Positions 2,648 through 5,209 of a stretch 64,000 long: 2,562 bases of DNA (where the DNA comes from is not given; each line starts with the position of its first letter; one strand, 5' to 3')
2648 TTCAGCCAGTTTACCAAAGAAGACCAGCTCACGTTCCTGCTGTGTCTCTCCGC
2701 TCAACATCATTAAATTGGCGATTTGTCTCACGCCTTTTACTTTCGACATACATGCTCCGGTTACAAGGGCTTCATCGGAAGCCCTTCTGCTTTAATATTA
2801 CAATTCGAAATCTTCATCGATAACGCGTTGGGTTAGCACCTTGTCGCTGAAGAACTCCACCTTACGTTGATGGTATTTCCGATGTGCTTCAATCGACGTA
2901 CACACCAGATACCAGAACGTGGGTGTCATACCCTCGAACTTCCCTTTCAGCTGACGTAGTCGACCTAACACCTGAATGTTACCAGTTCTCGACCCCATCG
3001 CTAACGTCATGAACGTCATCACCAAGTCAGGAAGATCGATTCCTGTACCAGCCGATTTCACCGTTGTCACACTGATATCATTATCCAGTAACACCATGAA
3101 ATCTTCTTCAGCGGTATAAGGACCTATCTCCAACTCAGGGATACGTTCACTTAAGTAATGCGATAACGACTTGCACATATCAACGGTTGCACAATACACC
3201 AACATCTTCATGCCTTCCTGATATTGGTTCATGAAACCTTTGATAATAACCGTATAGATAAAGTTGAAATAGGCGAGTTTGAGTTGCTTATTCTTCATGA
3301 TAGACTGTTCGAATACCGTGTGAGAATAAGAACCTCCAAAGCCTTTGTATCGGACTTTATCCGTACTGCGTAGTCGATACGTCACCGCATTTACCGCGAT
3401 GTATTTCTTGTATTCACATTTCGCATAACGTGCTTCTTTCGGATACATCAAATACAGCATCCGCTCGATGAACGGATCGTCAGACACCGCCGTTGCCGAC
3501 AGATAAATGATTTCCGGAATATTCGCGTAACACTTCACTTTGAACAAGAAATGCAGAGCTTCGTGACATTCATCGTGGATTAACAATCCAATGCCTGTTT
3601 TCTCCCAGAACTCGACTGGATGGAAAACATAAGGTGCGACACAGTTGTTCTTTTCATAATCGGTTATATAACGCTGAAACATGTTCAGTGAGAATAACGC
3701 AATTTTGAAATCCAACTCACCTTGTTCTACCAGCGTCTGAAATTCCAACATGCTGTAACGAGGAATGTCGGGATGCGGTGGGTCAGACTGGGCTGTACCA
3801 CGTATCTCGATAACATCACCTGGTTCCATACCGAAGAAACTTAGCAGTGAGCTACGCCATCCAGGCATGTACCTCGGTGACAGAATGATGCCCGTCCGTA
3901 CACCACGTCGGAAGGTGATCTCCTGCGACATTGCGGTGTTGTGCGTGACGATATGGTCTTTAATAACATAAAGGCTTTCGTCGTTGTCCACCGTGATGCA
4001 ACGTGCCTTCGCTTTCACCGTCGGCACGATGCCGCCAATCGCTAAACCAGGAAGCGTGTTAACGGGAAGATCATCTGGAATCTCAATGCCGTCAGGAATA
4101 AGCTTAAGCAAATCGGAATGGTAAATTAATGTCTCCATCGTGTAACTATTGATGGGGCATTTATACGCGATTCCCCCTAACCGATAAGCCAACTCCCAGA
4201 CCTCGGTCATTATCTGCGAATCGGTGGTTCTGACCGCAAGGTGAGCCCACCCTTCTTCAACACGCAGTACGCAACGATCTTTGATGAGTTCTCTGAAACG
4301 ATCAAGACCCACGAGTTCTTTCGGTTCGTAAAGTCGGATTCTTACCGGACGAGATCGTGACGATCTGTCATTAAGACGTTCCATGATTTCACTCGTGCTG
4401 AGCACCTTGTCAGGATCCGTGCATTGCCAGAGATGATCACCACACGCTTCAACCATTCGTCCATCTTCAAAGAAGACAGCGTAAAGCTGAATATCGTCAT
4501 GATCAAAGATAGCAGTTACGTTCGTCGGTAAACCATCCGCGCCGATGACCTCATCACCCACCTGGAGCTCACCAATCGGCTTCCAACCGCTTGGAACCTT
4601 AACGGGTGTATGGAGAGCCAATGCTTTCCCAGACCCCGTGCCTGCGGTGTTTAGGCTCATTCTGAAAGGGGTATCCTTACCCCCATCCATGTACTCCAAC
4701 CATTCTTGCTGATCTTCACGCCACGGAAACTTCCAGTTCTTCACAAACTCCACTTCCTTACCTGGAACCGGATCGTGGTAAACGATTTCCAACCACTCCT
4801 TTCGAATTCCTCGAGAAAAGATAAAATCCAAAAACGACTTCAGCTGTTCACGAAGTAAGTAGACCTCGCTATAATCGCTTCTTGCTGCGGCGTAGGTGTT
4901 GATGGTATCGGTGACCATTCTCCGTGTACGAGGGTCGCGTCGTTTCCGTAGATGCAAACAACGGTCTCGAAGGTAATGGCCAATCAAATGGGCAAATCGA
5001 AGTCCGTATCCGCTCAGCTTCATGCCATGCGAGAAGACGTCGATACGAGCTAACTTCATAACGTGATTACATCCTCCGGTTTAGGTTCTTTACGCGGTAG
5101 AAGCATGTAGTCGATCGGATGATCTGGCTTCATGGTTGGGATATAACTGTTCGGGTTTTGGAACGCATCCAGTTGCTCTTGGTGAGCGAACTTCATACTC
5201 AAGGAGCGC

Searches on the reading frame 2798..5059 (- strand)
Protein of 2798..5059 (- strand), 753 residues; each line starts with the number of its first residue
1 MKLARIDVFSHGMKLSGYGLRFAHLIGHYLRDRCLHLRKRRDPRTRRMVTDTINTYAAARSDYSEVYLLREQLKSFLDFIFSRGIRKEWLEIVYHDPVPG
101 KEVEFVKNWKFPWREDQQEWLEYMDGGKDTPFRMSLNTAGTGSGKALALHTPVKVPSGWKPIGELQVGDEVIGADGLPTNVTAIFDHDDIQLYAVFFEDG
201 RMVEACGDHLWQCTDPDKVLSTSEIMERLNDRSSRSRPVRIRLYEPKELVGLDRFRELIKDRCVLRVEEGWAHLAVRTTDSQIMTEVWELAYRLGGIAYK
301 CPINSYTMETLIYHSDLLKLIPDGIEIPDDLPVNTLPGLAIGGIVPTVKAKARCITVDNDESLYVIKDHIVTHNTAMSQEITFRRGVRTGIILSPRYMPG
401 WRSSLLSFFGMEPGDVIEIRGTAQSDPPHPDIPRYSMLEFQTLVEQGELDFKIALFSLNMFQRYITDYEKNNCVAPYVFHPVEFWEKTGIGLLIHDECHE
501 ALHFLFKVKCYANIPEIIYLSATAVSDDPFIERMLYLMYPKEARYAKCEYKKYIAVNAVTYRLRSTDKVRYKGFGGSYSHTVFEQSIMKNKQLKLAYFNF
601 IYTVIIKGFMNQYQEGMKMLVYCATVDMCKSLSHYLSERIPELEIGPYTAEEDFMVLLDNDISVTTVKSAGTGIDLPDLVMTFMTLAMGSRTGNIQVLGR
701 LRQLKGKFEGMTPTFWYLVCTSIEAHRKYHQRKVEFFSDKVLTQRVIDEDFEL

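Call 7: search_protein_families(library=ncbifam, proteins=[window:2798-5059:-])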
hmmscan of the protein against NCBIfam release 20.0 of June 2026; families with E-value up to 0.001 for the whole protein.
window:2798-5059:- (753 aa): 1 family
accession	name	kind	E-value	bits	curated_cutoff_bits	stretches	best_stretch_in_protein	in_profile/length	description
NF045503.1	repair_heli_XPB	equivalog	1.5e-06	27.1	610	1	482-738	293-539/548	DNA repair helicase XPB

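Call 63: search_protein_families(library=pfam, proteins=[window:2798-5059:-], max_evalue=0.01)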
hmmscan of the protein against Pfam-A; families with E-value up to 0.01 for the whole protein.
window:2798-5059:- (753 aa): 0 families
